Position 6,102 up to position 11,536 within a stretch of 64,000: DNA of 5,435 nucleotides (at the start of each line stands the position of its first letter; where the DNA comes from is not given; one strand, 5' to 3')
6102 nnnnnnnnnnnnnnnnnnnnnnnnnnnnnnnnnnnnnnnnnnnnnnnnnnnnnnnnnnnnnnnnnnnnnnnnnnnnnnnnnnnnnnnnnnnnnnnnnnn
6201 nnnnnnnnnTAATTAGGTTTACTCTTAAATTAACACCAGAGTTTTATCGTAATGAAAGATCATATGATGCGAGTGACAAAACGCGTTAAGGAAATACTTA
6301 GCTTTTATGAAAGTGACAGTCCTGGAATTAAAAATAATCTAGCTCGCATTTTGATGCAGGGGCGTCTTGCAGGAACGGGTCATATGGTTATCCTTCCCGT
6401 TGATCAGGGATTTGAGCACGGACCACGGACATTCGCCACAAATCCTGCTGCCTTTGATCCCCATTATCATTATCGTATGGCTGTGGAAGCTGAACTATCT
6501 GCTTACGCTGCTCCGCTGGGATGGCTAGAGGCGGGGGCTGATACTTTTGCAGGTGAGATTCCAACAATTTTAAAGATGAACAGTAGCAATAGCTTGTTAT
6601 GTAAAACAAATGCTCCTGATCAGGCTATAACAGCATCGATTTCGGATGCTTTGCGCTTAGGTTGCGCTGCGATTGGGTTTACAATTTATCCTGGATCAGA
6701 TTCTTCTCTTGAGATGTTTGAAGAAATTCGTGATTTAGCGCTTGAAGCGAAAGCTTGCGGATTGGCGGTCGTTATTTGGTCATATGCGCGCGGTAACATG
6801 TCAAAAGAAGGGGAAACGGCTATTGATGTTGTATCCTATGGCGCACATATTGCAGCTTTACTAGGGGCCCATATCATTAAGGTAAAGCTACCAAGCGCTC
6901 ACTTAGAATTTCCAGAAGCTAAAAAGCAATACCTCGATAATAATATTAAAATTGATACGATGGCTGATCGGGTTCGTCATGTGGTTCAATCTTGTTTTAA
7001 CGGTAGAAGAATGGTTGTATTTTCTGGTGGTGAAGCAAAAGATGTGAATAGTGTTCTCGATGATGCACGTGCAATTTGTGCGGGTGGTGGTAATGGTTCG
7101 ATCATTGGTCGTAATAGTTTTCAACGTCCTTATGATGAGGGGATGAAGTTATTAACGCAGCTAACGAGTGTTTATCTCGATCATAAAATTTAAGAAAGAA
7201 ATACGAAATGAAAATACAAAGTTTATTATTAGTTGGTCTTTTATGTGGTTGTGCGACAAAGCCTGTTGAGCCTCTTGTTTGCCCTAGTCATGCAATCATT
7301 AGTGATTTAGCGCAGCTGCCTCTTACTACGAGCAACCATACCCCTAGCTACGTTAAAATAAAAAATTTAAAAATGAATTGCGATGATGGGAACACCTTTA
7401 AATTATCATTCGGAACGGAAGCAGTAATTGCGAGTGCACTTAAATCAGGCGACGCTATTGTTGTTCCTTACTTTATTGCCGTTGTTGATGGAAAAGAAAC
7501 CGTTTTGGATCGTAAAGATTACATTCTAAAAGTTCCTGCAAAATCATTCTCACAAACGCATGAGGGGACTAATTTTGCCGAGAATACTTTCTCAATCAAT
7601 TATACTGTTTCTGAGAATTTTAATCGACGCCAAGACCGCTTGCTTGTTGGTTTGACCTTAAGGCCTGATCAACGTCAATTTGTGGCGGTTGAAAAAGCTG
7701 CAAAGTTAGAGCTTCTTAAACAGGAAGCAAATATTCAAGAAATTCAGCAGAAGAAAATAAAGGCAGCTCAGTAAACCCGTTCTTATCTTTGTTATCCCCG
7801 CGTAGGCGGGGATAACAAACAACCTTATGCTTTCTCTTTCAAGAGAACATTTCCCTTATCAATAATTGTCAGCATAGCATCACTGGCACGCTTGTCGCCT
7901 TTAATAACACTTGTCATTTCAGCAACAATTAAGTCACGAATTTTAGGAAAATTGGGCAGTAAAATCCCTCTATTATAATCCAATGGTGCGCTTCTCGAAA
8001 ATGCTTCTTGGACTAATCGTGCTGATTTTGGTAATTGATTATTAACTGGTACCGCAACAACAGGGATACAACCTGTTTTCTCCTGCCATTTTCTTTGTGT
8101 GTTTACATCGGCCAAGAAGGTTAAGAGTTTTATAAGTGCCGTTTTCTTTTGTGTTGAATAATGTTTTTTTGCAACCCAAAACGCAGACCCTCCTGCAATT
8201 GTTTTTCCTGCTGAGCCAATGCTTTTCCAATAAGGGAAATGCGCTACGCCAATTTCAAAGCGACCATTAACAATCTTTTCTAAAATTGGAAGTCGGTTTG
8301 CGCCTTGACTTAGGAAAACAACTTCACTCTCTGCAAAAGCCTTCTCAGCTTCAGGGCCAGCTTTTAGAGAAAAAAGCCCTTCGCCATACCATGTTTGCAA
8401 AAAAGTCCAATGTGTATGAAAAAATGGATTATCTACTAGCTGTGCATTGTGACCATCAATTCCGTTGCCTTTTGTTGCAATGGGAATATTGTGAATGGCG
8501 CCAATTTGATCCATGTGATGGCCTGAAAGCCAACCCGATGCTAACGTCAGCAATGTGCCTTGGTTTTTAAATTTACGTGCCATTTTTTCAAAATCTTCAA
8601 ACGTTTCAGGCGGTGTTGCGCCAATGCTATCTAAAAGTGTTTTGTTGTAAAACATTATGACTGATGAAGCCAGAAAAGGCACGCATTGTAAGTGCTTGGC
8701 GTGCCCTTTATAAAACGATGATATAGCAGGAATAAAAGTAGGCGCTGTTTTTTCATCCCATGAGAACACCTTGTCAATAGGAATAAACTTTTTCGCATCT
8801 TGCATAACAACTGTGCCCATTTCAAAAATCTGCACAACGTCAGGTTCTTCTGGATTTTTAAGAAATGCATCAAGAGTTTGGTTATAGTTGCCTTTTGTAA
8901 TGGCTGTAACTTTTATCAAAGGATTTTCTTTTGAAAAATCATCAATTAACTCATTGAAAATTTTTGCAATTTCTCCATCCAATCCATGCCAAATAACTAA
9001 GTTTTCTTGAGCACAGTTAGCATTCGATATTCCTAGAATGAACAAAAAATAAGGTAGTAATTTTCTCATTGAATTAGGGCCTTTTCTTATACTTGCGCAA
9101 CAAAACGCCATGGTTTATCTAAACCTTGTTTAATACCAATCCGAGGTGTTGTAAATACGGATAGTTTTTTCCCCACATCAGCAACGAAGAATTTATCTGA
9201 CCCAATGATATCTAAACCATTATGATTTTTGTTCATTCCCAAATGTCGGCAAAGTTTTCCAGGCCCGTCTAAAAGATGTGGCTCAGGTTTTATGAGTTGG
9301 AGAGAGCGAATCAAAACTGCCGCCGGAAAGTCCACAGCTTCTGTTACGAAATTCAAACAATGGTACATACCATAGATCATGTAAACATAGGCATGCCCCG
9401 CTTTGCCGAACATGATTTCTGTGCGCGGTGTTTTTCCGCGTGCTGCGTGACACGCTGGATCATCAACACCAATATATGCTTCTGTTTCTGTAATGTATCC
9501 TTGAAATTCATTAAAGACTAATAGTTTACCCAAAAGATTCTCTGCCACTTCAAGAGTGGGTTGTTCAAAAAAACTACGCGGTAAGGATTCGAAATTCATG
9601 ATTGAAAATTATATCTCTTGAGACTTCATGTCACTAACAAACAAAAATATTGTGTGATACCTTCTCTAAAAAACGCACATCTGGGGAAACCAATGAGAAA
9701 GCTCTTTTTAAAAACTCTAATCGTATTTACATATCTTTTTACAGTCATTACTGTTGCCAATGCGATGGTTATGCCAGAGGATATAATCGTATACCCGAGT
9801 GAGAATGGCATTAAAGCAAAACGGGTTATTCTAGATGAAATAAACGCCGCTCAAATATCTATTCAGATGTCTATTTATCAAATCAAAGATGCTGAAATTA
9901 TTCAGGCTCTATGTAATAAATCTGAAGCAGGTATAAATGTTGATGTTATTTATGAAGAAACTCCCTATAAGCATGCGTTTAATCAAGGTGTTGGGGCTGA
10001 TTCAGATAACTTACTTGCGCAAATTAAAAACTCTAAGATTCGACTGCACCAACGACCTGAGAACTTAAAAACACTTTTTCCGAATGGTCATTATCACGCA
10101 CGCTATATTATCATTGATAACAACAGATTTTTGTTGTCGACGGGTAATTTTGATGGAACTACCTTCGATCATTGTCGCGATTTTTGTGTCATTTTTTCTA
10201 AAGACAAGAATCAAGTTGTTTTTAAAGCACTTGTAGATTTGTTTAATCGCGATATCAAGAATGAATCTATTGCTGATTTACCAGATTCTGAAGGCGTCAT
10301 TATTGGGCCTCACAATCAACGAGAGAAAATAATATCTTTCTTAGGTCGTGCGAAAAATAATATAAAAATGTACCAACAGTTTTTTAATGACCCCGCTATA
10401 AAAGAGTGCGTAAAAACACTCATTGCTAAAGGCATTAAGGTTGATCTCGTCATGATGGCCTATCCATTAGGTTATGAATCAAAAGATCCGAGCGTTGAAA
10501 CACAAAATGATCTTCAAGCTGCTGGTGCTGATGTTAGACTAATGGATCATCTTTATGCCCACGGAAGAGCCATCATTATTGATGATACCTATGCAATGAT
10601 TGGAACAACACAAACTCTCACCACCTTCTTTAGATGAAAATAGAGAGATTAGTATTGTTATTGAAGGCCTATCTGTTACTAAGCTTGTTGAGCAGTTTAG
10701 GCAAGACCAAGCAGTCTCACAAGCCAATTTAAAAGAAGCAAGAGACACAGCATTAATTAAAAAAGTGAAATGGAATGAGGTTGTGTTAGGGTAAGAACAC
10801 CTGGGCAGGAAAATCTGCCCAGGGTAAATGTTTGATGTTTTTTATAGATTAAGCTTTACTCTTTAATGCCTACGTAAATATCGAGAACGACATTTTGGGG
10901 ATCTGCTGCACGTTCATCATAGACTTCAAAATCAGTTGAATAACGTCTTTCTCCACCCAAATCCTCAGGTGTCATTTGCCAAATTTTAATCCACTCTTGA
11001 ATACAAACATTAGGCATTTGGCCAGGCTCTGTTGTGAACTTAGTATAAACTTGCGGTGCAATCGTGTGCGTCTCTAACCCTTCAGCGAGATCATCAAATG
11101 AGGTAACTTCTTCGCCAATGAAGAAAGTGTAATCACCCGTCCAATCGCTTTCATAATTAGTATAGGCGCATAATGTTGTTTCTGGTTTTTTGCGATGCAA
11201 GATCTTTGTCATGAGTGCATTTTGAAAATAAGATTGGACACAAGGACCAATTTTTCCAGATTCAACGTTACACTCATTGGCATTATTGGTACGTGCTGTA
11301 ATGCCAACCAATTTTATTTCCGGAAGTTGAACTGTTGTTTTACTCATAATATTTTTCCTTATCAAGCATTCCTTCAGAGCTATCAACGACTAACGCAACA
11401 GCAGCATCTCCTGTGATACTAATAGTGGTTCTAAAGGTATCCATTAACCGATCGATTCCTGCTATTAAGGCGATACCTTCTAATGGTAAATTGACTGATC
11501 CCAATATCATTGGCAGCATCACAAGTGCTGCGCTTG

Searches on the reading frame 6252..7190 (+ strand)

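Call 65: search_protein_families(library=pfam, proteins=[window:6252-7190:+], max_evalue=0.0001)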
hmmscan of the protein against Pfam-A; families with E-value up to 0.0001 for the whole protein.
window:6252-7190:+ (313 aa): 1 family
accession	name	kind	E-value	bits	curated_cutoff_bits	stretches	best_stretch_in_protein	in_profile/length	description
PF01791.15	DeoC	-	6.6e-31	108.1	23.8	1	46-292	2-229/229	DeoC/LacD family aldolase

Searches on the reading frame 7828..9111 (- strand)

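Call 65: search_protein_families(library=pfam, proteins=[window:7828-9111:-], max_evalue=0.0001)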
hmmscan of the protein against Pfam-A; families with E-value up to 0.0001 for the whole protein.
window:7828-9111:- (428 aa): 2 families
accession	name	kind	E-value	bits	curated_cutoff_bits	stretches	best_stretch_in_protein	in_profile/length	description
PF13416.11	SBP_bac_8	-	1.2e-25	91.3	27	1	54-352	1-262/279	Bacterial extracellular solute-binding protein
PF01547.30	SBP_bac_1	-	1.2e-14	55.5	26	1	48-333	4-300/307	Bacterial extracellular solute-binding protein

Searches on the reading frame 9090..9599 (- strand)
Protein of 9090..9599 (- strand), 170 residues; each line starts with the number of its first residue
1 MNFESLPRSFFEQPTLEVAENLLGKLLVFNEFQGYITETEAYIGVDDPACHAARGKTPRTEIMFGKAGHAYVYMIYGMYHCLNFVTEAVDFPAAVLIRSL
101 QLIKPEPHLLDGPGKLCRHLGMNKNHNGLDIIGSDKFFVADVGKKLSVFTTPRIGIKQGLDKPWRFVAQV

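Call 65: search_protein_families(library=pfam, proteins=[window:9090-9599:-], max_evalue=0.0001)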
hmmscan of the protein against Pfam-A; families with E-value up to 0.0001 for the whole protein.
window:9090-9599:- (170 aa): 1 family
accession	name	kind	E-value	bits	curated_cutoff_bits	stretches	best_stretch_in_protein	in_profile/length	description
PF02245.21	Pur_DNA_glyco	-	9.8e-56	188.4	27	1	9-168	1-177/181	Methylpurine-DNA glycosylase (MPG)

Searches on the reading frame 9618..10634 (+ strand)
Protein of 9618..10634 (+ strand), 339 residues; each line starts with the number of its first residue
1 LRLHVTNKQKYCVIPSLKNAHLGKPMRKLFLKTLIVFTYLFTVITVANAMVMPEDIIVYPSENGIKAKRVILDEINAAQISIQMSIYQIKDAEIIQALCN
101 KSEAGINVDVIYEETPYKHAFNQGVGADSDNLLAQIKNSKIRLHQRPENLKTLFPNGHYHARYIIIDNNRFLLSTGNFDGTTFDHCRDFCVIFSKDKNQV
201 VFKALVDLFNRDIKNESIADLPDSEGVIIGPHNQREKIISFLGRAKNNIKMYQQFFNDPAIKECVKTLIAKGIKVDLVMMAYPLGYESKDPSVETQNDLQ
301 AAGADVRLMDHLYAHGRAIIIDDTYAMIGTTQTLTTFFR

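Call 65: search_protein_families(library=pfam, proteins=[window:9618-10634:+], max_evalue=0.0001)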
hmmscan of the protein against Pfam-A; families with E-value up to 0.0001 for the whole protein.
window:9618-10634:+ (339 aa): 1 family
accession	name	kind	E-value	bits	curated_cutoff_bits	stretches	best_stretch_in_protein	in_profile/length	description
PF13091.12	PLDc_2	-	3e-22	79.3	27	2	71-206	1-125/132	PLD-like domain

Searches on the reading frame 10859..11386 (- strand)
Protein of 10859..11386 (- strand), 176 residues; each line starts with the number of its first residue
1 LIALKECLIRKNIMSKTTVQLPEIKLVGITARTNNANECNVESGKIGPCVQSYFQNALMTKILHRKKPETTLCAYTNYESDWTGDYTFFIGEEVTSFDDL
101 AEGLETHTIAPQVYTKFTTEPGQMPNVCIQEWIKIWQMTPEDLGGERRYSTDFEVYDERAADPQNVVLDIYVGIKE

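Call 69: search_protein_families(library=pfam, proteins=[window:10859-11386:-], max_evalue=0.0001)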
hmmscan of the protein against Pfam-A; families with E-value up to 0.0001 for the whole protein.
window:10859-11386:- (176 aa): 2 families
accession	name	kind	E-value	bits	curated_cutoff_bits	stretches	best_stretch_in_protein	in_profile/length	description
PF14526.11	Cass2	-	8.5e-23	81.7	27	1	19-174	3-150/150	Integron-associated effector binding protein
PF06445.20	GyrI-like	-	1.5e-11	45.3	26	1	19-175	6-155/155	GyrI-like small molecule binding domain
